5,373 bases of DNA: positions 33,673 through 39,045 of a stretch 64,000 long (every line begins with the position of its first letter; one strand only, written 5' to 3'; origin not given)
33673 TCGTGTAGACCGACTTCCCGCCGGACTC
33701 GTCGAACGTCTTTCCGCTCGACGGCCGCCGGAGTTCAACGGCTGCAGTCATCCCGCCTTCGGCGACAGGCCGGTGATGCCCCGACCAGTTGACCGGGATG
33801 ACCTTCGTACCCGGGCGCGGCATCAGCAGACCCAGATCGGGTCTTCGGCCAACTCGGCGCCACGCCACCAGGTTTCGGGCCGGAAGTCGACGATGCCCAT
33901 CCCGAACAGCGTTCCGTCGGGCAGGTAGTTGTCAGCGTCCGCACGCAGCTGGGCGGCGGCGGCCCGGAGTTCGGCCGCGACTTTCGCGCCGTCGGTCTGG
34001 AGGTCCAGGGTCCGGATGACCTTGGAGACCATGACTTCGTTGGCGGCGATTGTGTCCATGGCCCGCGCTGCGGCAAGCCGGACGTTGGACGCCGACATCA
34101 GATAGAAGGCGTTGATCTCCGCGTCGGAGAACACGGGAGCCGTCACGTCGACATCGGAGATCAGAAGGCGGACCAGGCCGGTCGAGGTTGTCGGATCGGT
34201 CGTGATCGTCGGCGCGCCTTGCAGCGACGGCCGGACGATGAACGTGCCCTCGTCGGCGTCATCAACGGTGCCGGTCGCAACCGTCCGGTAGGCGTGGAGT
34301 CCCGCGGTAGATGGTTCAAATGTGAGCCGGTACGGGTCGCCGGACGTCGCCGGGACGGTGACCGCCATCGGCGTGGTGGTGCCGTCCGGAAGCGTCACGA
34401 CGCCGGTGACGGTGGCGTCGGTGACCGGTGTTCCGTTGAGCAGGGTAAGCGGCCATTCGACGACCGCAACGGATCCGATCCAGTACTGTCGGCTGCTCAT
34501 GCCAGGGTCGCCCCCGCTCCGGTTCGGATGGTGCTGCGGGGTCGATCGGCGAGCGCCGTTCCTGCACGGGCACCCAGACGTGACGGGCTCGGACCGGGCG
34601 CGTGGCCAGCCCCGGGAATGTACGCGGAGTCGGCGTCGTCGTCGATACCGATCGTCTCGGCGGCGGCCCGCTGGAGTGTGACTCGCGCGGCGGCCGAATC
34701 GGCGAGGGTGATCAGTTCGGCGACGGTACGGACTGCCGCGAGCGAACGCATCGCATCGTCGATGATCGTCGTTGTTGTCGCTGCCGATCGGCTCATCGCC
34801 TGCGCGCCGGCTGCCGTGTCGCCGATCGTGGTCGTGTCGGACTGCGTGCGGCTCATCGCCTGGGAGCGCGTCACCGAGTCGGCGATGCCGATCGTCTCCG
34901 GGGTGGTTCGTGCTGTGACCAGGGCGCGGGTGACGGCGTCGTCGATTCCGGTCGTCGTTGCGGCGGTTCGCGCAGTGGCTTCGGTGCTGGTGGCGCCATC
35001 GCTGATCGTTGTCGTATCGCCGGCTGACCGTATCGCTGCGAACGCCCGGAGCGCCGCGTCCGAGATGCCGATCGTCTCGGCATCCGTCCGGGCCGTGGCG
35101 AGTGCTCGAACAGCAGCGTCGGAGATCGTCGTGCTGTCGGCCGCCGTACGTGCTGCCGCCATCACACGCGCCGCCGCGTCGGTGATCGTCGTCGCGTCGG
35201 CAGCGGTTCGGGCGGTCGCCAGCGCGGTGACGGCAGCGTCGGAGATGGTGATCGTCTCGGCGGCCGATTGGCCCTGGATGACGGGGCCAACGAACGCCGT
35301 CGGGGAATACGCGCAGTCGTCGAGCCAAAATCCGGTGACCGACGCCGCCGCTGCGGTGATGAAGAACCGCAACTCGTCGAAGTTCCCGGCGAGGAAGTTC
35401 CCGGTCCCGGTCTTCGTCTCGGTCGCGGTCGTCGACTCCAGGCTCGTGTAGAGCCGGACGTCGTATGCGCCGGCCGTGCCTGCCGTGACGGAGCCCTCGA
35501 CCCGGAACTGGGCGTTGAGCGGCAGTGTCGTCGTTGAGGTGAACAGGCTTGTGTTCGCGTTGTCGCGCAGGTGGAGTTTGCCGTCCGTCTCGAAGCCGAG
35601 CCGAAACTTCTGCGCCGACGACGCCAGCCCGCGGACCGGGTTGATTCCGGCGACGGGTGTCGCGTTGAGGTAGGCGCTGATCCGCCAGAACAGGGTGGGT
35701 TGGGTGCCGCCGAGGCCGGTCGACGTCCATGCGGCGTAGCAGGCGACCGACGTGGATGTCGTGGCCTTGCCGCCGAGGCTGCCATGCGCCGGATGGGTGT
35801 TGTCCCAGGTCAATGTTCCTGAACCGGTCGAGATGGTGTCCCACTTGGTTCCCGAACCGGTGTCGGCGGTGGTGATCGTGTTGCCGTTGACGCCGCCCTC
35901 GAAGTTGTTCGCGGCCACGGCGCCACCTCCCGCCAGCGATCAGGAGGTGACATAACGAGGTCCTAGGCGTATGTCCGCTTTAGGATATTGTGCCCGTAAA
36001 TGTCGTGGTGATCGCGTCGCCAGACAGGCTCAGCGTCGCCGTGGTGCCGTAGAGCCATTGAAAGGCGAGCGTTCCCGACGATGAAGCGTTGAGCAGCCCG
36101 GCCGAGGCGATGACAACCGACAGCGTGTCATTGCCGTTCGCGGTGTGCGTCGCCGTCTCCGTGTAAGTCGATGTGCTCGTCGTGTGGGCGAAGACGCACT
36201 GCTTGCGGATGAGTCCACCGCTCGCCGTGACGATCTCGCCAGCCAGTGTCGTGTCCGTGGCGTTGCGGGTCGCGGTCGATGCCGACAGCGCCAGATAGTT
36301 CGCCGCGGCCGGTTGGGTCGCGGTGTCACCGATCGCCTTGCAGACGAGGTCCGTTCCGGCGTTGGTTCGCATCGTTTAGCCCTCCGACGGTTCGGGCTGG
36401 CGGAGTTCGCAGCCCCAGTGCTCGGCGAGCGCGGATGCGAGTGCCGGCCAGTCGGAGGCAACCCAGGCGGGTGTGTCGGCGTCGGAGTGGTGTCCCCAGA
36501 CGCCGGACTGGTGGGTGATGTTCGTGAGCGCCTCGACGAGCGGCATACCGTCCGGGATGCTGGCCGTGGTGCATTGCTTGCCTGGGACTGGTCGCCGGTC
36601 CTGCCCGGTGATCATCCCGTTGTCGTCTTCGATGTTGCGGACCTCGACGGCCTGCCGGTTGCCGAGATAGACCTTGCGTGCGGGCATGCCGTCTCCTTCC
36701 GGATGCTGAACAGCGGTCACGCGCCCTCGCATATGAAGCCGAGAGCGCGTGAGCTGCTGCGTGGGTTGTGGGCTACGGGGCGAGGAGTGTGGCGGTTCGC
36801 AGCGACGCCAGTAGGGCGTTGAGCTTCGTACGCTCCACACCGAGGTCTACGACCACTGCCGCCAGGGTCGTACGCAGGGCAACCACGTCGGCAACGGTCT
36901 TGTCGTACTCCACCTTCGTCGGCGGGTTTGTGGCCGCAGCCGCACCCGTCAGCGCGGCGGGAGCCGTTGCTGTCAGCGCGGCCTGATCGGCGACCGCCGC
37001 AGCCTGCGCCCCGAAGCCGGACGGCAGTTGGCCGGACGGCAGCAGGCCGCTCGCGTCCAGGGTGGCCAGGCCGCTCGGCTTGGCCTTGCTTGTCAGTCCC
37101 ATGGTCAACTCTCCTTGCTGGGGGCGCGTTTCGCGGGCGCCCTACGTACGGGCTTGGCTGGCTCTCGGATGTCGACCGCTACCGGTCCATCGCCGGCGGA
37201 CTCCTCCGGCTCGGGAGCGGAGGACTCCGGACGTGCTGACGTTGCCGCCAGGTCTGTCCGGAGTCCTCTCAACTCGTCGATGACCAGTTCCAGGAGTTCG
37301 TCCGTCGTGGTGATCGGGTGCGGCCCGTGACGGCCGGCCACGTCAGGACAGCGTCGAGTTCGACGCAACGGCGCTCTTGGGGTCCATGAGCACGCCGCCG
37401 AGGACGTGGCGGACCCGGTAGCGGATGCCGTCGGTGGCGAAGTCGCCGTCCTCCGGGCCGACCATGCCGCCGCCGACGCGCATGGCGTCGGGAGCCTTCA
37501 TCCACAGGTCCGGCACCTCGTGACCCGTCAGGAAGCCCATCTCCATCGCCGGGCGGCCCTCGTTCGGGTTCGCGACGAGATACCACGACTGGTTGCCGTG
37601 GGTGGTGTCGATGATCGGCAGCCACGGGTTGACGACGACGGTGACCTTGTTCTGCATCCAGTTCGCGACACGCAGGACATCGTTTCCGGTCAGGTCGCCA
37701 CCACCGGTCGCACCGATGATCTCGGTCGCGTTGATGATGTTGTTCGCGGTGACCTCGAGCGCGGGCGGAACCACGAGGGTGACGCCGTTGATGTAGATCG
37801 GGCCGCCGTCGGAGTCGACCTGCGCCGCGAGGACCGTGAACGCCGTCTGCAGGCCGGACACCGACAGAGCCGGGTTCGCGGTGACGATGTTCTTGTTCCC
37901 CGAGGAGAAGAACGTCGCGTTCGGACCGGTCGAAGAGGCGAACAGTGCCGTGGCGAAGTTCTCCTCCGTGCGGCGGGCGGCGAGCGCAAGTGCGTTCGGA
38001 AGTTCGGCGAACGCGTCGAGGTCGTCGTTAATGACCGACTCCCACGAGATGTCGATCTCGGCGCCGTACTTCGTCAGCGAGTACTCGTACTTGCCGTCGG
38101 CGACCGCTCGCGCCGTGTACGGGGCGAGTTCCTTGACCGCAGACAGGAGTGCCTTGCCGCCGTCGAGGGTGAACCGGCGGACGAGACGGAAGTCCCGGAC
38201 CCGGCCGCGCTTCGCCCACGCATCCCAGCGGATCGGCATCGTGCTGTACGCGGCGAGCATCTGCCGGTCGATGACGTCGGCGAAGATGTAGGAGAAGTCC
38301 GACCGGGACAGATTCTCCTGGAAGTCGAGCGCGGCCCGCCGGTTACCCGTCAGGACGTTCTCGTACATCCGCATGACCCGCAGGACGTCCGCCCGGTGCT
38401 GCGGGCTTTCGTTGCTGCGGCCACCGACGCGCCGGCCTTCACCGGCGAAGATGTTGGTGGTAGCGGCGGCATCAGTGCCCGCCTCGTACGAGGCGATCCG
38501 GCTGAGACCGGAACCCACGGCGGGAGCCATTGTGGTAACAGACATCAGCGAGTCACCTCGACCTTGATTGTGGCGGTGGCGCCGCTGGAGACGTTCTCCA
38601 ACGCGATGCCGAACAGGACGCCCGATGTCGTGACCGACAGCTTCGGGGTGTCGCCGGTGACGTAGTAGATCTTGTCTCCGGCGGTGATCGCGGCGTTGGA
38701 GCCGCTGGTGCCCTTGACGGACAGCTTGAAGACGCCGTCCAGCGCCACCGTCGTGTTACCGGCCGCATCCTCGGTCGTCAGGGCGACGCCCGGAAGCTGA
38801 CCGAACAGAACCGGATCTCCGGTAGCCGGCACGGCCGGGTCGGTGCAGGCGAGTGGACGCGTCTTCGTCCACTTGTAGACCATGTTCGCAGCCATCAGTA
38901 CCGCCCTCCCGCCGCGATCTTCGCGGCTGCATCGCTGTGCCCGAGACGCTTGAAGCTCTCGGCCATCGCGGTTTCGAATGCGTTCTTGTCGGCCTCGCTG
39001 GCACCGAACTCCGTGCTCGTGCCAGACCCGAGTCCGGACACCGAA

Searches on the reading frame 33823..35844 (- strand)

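Call 16: search_protein_families(library=phrogs, proteins=[window:33823-35844:-], max_evalue=0.00001)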
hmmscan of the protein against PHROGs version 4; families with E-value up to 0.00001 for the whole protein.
window:33823-35844:- (673 aa): 2 families
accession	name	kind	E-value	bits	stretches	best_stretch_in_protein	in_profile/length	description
phrog_18316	-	unknown function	4.4e-16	60.3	1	568-638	37-107/134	-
phrog_1732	-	unknown function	2.9e-06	28.8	1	550-601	6-58/152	-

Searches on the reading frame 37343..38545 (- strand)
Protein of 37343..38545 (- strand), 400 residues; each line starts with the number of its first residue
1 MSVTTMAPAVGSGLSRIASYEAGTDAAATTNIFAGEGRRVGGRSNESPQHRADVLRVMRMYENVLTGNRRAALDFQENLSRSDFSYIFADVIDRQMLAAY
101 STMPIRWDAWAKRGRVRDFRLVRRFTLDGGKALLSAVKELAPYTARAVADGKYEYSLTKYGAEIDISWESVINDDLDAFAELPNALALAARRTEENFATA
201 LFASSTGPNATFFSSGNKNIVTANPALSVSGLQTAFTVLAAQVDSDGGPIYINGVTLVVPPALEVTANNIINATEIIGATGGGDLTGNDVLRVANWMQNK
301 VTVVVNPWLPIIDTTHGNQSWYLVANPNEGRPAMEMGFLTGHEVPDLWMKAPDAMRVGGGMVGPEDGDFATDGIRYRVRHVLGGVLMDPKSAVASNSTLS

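Call 16: search_protein_families(library=phrogs, proteins=[window:37343-38545:-], max_evalue=0.00001)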
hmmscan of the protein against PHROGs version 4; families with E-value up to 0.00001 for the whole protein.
window:37343-38545:- (400 aa): 3 families
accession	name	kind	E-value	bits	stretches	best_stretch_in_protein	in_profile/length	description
phrog_133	-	head and packaging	5.6e-57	194.8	1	68-396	367-666/668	head maturation protease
phrog_4523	-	head and packaging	9.9e-45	154.4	1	79-348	356-610/644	major head and protease protein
phrog_29592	-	unknown function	4.5e-26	92.3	1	75-394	586-887/893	-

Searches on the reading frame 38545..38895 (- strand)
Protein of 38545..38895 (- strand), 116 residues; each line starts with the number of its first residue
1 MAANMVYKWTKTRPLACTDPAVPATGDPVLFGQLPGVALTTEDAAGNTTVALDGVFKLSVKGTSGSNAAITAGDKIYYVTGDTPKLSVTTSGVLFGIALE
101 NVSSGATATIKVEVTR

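Call 56: search_protein_families(library=phrogs, proteins=[window:38545-38895:-], max_evalue=0.0001)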
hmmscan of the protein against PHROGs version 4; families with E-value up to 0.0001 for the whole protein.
window:38545-38895:- (116 aa): 1 family
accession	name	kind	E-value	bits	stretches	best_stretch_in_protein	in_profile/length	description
phrog_122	-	head and packaging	2e-09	38.5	1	1-108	1-102/109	head decoration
